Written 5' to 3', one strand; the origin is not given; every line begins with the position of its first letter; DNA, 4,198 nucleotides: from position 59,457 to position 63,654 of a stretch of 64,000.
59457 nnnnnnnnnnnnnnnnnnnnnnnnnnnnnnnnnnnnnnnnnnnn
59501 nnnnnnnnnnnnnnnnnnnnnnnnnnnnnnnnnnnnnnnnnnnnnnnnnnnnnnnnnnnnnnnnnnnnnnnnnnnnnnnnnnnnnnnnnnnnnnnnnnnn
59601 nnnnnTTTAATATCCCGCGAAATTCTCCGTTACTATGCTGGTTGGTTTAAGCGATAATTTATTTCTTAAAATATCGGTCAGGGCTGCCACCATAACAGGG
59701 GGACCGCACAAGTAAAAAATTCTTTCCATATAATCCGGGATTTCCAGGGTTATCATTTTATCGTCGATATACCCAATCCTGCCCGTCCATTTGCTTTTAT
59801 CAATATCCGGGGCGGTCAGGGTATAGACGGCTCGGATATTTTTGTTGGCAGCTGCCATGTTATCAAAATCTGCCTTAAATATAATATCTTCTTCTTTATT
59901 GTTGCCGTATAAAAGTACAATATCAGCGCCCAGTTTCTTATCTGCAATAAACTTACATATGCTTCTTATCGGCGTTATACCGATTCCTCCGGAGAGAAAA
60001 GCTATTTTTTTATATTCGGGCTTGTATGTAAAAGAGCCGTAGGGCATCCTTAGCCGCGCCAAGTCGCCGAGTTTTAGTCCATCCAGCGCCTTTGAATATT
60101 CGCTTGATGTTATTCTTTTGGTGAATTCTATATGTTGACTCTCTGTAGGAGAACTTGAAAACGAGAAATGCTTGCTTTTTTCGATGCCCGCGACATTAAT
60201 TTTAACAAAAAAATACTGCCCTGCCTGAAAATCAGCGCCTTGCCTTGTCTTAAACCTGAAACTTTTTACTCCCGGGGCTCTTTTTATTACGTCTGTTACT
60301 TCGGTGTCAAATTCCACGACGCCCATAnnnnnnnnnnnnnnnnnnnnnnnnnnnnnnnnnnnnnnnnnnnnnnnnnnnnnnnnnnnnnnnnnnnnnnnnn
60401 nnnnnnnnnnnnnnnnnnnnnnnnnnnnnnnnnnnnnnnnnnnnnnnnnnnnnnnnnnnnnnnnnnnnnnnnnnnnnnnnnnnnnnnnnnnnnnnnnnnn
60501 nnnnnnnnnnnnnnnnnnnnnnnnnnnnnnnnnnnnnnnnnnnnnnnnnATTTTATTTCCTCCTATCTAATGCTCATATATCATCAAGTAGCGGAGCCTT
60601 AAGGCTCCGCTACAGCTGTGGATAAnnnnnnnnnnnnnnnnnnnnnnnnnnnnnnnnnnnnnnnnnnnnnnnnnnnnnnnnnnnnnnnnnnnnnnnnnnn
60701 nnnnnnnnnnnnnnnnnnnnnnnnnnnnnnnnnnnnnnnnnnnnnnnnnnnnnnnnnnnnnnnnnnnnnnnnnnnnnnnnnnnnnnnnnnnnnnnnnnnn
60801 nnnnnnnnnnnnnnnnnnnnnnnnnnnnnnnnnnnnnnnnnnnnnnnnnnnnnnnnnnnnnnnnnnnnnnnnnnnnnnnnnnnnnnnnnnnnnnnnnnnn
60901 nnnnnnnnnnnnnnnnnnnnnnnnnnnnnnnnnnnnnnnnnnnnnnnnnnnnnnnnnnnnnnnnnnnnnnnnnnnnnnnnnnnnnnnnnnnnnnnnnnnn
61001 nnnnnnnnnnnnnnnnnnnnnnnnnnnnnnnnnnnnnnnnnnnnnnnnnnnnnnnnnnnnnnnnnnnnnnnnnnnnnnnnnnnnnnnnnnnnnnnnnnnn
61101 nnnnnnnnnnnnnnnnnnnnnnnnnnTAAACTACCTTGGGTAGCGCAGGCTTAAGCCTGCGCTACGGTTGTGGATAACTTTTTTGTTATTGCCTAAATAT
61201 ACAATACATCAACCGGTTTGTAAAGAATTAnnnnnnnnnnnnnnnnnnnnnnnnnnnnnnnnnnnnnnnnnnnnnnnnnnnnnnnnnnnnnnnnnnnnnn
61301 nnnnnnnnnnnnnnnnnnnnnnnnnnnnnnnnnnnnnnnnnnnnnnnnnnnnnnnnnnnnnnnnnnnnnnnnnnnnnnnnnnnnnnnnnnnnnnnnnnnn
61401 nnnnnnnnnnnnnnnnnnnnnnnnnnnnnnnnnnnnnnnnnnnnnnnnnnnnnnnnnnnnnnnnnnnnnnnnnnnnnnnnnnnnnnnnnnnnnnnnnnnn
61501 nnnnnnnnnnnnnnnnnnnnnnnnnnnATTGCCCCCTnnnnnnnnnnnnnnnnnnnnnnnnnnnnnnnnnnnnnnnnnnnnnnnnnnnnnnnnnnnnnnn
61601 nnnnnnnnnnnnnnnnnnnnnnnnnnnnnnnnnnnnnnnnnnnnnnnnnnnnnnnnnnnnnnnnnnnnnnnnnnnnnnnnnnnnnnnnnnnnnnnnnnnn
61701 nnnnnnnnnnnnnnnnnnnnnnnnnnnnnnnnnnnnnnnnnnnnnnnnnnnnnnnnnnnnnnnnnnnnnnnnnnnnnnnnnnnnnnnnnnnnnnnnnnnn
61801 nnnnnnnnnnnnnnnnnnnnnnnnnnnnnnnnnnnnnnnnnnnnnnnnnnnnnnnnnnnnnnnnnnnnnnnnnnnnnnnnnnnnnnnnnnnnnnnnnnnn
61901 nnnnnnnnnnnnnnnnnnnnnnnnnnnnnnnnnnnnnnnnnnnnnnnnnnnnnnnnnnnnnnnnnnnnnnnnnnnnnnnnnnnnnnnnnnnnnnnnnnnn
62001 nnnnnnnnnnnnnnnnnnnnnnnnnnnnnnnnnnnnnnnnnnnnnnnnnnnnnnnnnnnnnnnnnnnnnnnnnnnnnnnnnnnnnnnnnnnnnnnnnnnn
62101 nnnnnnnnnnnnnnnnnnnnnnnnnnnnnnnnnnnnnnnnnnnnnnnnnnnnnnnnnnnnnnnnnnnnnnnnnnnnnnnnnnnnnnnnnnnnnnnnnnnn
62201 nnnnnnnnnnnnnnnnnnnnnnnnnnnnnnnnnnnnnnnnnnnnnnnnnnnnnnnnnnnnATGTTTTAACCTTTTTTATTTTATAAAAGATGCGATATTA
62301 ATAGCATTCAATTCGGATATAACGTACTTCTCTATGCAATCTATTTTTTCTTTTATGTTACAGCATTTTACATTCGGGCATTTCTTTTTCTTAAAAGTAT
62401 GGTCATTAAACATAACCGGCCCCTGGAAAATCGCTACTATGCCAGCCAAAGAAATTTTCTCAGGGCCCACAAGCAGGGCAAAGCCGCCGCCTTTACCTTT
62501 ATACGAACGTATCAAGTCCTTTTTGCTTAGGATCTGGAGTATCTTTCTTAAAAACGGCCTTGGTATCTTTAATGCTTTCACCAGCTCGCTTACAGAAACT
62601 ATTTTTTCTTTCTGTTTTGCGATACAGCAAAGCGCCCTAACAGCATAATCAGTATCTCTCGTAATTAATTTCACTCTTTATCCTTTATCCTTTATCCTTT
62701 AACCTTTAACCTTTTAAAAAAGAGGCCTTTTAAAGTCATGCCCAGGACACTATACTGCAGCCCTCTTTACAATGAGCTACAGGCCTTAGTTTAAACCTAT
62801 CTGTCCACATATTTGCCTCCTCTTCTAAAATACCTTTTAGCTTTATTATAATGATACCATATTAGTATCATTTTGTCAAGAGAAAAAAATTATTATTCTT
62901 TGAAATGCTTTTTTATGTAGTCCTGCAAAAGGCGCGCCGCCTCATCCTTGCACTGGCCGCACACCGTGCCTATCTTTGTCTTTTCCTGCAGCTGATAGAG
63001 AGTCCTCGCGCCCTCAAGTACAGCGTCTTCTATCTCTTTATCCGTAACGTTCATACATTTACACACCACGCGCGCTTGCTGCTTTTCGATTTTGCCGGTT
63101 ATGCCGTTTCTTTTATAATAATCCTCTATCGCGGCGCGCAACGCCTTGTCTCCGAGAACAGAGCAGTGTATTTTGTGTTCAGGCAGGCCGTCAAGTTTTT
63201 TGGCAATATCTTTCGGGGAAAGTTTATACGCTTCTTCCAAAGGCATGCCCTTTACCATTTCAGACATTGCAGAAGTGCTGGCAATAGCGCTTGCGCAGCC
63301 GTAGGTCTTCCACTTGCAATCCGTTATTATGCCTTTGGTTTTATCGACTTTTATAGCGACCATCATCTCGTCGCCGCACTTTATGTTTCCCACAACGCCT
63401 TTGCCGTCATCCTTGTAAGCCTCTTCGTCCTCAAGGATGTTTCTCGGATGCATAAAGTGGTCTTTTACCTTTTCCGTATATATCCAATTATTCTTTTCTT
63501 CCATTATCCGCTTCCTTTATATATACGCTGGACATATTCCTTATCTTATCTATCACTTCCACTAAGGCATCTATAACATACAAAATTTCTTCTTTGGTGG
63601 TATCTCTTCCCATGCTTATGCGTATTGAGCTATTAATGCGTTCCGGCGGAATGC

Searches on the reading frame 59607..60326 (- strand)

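Call 56: search_protein_families(library=pfam, proteins=[window:59607-60326:-], max_evalue=0.00001)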
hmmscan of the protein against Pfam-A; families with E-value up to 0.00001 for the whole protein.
window:59607-60326:- (239 aa): 2 families
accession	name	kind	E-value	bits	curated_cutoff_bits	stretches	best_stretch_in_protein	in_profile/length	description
PF00175.26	NAD_binding_1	-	3.1e-20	73.3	22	1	110-216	1-107/109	Oxidoreductase NAD-binding domain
PF00970.30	FAD_binding_6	-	9.2e-10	39.2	21.1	1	10-101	4-99/99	Oxidoreductase FAD-binding domain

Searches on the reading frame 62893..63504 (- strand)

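Call 56: search_protein_families(library=pfam, proteins=[window:62893-63504:-], max_evalue=0.00001)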
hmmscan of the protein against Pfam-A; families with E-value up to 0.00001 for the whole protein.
window:62893-63504:- (203 aa): 2 families
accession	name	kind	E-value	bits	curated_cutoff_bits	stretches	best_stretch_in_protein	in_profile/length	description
PF01592.21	NifU_N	-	1.5e-42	145.1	22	1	9-133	2-124/127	NifU-like N terminal domain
PF04324.20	Fer2_BFD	-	3.3e-15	56.6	26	1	146-194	1-49/50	BFD-like [2Fe-2S] binding domain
